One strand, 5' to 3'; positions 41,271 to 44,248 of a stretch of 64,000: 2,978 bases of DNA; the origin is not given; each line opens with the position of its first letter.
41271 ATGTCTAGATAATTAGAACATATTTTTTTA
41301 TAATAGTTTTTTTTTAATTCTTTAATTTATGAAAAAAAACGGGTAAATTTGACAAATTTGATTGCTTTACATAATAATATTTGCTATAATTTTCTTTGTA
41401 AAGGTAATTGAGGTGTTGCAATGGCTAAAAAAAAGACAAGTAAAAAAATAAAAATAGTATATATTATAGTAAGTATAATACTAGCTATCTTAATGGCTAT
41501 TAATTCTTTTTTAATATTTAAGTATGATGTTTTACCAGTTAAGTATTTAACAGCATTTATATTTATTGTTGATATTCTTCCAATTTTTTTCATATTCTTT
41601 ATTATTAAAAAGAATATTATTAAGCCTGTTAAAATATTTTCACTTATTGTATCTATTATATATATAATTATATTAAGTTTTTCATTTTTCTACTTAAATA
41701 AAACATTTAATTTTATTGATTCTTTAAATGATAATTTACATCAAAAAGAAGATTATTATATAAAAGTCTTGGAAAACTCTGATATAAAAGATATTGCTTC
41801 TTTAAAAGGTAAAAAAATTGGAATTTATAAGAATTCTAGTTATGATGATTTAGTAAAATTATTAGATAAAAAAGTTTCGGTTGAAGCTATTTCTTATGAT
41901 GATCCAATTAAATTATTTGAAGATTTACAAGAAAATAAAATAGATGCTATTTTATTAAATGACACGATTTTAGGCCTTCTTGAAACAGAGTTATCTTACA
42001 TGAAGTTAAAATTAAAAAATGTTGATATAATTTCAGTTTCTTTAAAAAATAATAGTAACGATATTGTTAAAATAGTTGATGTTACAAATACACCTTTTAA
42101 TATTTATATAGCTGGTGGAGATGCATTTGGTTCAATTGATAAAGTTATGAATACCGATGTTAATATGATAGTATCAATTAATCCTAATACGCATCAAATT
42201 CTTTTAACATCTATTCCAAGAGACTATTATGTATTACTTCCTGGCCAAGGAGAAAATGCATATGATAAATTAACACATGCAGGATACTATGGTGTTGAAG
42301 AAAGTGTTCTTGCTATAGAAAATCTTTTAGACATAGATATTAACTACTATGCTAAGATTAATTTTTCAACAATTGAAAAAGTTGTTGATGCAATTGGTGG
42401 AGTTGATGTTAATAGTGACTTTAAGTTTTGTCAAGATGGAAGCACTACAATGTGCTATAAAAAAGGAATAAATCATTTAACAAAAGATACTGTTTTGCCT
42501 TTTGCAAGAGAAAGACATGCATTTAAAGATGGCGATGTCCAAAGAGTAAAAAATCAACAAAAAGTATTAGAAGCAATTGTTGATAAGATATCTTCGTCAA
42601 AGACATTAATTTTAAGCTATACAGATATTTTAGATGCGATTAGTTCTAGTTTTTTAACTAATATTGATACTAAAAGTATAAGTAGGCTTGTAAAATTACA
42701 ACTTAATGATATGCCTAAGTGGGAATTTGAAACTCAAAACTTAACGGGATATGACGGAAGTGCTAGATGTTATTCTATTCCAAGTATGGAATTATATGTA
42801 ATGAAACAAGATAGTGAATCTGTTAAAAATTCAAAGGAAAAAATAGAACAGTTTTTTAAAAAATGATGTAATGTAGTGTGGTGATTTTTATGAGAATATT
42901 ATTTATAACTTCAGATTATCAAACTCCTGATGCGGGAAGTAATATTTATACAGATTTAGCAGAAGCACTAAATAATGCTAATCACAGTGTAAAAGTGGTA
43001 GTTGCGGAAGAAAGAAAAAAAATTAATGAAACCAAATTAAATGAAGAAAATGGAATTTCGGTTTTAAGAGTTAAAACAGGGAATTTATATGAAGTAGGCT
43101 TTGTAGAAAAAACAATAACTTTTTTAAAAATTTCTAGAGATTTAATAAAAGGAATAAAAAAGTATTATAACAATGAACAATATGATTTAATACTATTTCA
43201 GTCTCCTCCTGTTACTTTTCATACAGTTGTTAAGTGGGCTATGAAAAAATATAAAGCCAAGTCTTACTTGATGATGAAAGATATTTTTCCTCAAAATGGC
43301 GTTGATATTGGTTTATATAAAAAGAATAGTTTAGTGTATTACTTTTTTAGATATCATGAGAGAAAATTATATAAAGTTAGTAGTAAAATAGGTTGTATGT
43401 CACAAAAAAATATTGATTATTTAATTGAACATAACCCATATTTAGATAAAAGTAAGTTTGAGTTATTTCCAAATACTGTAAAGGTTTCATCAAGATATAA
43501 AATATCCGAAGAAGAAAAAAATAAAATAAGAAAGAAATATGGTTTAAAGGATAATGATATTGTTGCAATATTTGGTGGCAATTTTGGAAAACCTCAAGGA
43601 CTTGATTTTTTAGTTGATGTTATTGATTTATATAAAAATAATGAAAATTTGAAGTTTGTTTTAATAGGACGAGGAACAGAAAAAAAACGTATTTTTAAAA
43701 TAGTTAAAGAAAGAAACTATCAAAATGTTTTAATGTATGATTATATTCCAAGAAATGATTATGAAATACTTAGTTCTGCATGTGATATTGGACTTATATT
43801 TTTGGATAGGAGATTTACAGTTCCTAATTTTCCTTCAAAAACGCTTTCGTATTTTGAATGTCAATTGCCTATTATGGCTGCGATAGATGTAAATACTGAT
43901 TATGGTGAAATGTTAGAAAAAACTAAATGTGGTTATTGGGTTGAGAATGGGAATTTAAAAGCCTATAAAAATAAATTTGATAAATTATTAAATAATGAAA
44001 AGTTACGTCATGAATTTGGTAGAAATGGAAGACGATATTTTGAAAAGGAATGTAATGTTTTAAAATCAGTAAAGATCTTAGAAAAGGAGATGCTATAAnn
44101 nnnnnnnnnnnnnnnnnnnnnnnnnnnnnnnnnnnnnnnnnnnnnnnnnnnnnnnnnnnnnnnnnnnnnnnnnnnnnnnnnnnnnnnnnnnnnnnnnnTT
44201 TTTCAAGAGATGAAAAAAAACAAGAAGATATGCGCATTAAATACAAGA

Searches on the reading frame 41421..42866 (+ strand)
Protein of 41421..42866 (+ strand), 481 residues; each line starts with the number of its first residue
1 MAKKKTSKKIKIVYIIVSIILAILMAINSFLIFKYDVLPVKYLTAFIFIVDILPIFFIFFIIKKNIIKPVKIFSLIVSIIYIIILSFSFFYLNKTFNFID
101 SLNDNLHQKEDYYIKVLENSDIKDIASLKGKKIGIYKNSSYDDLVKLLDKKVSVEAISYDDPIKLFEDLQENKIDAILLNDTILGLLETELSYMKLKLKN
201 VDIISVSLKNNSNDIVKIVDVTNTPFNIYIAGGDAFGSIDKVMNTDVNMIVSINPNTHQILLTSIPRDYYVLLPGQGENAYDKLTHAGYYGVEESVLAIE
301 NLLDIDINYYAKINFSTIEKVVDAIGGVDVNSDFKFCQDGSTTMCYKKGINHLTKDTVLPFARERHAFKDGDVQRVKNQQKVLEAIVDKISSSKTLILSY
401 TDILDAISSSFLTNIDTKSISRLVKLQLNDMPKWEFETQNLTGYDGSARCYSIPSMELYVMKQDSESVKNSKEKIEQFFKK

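Call 96: search_protein_families(library=pfam, proteins=[window:41421-42866:+], max_evalue=0.00001)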
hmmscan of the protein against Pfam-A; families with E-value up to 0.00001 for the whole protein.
window:41421-42866:+ (481 aa): 1 family
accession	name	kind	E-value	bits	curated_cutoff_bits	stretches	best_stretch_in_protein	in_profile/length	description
PF03816.19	LytR_cpsA_psr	-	1.6e-38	132.6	24.6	1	244-391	1-149/150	LytR_cpsA_psr family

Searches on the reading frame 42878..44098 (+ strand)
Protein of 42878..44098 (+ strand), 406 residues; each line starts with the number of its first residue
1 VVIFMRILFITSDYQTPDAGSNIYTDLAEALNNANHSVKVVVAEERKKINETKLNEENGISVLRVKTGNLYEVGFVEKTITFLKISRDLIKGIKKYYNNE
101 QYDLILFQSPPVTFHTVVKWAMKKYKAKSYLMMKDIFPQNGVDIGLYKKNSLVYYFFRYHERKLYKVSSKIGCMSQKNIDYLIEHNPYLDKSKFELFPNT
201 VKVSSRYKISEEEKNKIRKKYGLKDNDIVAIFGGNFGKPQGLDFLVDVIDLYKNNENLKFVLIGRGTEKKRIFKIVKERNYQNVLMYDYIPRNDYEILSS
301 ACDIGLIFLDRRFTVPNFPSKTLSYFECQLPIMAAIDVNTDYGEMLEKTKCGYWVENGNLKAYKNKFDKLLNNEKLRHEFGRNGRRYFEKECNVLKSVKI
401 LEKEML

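Call 96: search_protein_families(library=pfam, proteins=[window:42878-44098:+], max_evalue=0.00001)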
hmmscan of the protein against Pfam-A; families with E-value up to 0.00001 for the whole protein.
window:42878-44098:+ (406 aa): 3 families
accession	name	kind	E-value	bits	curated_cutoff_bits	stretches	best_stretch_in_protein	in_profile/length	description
PF00534.26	Glycos_transf_1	-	8.7e-22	77.9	26.4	1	214-386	2-171/172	Glycosyl transferases group 1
PF13692.12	Glyco_trans_1_4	-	4.9e-11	43.5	27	1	229-373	3-142/142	Glycosyl transferases group 1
PF13439.12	Glyco_transf_4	-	2e-07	31.6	28.5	1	25-202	9-167/170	Glycosyltransferase Family 4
